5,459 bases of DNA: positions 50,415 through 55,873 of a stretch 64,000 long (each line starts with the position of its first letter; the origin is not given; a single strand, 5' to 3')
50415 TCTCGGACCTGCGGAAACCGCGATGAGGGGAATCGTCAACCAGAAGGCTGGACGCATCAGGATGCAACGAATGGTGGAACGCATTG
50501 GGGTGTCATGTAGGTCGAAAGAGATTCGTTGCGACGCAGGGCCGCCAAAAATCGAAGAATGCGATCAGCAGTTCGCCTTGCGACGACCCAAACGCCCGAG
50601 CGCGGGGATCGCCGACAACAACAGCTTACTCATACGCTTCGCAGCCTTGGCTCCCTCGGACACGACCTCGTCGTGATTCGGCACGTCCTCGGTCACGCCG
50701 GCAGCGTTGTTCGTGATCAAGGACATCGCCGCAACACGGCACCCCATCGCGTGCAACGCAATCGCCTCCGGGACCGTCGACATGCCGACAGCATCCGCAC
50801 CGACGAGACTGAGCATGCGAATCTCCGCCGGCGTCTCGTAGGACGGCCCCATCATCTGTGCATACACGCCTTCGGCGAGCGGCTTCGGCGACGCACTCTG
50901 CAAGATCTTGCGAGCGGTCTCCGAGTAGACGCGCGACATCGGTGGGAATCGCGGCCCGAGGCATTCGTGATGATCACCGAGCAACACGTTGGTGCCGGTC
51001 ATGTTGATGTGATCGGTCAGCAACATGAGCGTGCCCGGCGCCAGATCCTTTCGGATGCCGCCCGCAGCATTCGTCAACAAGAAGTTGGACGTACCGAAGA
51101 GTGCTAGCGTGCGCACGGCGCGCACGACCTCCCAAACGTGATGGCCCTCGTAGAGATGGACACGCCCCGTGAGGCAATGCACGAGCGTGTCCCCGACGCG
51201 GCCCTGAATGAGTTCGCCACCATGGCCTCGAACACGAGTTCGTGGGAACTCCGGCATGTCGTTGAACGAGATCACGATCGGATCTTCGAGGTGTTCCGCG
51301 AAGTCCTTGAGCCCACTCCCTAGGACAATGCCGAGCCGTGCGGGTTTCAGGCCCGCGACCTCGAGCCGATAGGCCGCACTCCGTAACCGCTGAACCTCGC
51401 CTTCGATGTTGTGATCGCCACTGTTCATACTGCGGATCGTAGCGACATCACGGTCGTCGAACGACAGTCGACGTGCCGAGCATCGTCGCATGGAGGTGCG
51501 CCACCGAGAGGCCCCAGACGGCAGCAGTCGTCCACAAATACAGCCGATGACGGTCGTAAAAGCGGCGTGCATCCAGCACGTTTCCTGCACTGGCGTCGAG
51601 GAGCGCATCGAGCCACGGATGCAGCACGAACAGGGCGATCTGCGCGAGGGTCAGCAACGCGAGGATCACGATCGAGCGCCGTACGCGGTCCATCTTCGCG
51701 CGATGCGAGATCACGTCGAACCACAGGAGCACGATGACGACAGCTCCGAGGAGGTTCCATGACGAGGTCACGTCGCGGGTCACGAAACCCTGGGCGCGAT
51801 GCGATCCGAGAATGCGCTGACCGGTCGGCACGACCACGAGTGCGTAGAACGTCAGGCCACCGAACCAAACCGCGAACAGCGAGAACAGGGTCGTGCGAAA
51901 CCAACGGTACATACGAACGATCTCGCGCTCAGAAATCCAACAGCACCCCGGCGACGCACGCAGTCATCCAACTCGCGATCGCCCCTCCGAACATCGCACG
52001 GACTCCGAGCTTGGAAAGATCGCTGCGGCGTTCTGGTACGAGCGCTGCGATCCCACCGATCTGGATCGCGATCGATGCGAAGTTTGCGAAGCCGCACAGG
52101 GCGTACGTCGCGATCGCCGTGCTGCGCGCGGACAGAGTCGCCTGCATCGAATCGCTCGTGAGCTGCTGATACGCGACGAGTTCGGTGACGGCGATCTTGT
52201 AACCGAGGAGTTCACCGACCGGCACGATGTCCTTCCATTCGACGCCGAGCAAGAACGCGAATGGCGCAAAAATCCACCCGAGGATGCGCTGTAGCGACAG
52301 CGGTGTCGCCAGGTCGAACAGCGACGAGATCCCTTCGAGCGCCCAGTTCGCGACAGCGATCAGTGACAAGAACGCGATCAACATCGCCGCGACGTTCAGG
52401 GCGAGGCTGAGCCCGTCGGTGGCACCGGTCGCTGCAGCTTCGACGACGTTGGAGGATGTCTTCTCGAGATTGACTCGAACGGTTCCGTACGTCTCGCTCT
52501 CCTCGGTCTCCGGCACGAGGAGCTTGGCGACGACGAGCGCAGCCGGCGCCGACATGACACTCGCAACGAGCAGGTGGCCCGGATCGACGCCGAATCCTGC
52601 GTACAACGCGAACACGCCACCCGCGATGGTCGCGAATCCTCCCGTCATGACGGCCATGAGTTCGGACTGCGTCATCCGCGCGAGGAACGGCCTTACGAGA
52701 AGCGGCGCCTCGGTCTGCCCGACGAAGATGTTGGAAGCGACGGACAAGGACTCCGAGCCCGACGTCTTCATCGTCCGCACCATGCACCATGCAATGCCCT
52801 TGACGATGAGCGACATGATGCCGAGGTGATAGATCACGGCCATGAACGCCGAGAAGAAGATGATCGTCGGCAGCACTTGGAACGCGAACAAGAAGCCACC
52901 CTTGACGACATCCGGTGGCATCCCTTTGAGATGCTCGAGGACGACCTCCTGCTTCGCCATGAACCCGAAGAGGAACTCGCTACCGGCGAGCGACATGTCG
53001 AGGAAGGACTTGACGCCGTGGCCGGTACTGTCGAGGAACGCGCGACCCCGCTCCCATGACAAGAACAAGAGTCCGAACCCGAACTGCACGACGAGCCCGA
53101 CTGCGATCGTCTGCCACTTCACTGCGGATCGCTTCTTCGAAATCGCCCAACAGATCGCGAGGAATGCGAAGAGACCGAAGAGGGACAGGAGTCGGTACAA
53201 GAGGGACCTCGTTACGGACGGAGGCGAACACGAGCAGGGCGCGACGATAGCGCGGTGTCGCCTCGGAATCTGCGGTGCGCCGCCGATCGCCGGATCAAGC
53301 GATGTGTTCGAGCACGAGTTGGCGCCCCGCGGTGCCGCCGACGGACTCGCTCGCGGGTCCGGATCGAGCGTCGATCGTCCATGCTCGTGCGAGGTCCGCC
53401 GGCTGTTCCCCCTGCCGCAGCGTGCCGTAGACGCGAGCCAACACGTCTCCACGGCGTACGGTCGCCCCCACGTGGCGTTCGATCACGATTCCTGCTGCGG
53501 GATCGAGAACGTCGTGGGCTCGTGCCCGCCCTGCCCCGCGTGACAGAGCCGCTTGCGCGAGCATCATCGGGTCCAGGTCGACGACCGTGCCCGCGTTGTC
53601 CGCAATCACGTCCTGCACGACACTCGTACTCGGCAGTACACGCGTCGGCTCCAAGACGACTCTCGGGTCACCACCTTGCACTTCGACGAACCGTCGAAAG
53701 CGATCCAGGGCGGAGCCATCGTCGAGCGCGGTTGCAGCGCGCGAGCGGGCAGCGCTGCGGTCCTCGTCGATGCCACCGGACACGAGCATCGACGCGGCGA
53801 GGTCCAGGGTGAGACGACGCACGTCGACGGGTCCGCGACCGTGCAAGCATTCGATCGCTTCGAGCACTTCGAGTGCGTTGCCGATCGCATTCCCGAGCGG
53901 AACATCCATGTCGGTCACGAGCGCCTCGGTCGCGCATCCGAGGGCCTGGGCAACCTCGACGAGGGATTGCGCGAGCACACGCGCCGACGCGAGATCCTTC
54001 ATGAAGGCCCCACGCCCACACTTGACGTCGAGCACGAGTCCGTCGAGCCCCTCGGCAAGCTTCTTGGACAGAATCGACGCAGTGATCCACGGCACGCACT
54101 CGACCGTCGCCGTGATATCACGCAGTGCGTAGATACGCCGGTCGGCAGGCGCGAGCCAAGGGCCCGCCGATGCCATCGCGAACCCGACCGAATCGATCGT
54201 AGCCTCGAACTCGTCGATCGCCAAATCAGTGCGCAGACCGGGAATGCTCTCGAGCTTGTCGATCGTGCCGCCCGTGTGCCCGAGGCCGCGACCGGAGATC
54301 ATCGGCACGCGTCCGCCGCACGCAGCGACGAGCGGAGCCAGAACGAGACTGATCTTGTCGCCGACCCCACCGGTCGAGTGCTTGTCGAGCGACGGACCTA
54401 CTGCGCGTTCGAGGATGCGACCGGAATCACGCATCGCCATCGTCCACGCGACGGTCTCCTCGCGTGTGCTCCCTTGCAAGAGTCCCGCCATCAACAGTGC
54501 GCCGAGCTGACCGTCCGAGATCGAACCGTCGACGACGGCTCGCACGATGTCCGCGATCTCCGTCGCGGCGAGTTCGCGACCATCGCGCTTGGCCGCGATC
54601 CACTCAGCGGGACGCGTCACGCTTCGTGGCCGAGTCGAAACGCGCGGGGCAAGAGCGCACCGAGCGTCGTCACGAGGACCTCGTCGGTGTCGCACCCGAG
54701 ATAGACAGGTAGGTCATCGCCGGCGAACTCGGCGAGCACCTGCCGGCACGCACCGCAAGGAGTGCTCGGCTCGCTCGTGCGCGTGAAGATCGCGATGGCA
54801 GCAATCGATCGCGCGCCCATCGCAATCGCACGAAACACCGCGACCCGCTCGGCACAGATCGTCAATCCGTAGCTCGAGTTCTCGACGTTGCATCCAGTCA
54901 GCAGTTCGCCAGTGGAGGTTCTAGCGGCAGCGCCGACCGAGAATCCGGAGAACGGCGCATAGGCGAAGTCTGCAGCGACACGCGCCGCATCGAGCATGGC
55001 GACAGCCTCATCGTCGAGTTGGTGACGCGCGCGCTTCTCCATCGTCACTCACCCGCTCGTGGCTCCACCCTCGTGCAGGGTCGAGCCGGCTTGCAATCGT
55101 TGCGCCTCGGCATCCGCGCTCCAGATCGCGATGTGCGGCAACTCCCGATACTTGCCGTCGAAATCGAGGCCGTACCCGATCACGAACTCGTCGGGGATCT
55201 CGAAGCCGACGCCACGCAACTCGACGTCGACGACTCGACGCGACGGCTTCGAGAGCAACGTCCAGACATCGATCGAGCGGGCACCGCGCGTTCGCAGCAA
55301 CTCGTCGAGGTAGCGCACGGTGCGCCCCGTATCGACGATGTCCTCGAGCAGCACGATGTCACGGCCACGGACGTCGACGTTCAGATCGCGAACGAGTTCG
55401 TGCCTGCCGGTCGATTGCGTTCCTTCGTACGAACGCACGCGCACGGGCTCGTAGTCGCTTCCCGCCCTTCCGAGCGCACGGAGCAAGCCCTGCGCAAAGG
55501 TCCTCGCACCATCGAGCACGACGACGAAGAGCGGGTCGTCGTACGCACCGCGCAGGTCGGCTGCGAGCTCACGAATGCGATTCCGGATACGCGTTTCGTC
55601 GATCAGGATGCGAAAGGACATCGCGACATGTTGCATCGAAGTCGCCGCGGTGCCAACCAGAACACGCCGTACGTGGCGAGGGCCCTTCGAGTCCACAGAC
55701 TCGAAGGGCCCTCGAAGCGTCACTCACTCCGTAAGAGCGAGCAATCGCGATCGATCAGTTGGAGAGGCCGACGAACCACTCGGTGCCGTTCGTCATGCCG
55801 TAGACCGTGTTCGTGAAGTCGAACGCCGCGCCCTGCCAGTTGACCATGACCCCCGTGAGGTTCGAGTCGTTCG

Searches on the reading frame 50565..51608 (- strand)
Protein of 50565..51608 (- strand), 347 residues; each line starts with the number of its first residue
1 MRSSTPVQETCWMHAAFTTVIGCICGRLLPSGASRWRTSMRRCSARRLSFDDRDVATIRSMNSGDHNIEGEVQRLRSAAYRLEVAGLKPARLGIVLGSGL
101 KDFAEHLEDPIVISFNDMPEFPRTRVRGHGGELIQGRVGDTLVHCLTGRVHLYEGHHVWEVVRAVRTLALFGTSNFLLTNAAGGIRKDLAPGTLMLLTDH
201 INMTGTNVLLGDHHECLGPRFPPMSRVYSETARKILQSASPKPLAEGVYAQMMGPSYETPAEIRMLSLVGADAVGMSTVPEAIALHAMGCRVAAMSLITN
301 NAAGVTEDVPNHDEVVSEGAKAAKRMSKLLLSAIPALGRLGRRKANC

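Call 70: search_protein_families(library=pfam, proteins=[window:50565-51608:-], max_evalue=0.0001)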
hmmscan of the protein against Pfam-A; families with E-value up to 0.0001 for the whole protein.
window:50565-51608:- (347 aa): 1 family
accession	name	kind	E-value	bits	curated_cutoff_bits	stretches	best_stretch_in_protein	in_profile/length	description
PF01048.26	PNP_UDP_1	-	1.1e-47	162.9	25.1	1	91-334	1-232/233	Phosphorylase superfamily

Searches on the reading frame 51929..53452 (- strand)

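Call 70: search_protein_families(library=pfam, proteins=[window:51929-53452:-], max_evalue=0.0001)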
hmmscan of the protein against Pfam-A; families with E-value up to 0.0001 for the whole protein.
window:51929-53452:- (507 aa): 3 families
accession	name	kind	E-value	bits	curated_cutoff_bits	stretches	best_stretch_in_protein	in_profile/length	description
PF07662.18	Nucleos_tra2_C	-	1.4e-77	260.6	32.3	1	293-502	1-213/213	Na+ dependent nucleoside transporter C-terminus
PF01773.25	Nucleos_tra2_N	-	7.5e-21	74.9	27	1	92-164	1-73/74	Na+ dependent nucleoside transporter N-terminus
PF07670.19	Gate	-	3.8e-15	56.7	29.6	1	190-288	1-101/104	Nucleoside recognition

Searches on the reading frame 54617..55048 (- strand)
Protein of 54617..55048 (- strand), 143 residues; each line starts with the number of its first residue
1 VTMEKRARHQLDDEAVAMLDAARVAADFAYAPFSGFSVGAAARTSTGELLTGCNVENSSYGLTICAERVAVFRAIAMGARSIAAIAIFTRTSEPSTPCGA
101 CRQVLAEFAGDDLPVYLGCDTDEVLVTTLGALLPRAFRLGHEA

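Call 71: search_protein_families(library=pfam, proteins=[window:54617-55048:-], max_evalue=0.0001)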
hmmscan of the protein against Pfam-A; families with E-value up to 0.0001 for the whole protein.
window:54617-55048:- (143 aa): 2 families
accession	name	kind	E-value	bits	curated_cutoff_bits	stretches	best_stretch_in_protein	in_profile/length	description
PF00383.29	dCMP_cyt_deam_1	-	1.7e-14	54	25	1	17-111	6-96/102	Cytidine and deoxycytidylate deaminase zinc-binding region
PF08211.18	dCMP_cyt_deam_2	-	3.7e-05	24.4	25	1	8-80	35-105/130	Cytidine and deoxycytidylate deaminase zinc-binding region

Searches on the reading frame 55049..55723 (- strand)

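Call 70: search_protein_families(library=pfam, proteins=[window:55049-55723:-], max_evalue=0.0001)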
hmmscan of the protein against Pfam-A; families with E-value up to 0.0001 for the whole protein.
window:55049-55723:- (224 aa): 1 family
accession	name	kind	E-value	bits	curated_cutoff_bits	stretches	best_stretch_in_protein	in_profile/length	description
PF00156.33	Pribosyltran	-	1.6e-19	70.2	26.3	1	46-188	11-157/158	Phosphoribosyl transferase domain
